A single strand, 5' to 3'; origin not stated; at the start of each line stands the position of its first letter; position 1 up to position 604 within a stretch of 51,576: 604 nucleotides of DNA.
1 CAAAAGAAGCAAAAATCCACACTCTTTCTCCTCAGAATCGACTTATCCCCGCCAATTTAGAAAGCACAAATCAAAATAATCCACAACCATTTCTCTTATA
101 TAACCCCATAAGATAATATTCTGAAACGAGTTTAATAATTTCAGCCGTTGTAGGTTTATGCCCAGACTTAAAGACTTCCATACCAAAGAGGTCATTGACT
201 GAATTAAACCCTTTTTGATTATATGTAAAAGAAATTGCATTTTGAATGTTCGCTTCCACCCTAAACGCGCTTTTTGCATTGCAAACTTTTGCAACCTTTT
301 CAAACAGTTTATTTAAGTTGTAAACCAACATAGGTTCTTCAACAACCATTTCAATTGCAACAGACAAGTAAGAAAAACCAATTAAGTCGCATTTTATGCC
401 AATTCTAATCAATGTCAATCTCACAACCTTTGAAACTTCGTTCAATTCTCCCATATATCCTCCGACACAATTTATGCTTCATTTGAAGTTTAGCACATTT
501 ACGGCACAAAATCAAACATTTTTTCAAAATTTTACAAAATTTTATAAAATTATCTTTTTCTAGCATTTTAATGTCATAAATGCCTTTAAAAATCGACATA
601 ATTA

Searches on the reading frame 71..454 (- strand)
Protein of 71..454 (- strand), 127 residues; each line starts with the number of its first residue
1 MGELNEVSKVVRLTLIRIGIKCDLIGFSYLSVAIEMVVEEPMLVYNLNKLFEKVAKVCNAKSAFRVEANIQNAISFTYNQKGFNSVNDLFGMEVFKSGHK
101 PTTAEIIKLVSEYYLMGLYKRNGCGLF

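Call 4: search_protein_families(library=pfam, proteins=[window:71-454:-], max_evalue=0.1)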
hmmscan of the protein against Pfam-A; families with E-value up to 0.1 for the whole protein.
window:71-454:- (127 aa): 2 families
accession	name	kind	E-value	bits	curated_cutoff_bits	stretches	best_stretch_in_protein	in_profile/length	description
PF08769.17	Spo0A_C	-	5.9e-18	65.2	25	1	14-113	4-103/104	Sporulation initiation factor Spo0A C terminal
PF09881.14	DUF2108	-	0.0085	16.5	29.6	1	5-42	22-59/70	Predicted membrane protein (DUF2108)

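Call 5: search_protein_families(library=ncbifam, proteins=[window:71-454:-], max_evalue=0.1)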
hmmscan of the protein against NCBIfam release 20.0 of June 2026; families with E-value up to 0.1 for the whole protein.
window:71-454:- (127 aa): 2 families
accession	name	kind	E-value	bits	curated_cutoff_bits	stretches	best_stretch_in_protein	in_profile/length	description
TIGR02875.1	spore_0_A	equivalog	3.2e-13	49.5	200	1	10-112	151-253/262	sporulation transcription factor Spo0A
NF011709.0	PRK15130.1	equivalog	0.076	12.8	218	0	3-58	73-128/186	spermidine N1-acetyltransferase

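Call 6: search_protein_families(library=padloc, proteins=[window:71-454:-], max_evalue=0.1)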
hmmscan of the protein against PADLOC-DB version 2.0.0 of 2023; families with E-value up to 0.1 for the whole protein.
window:71-454:- (127 aa): 0 families
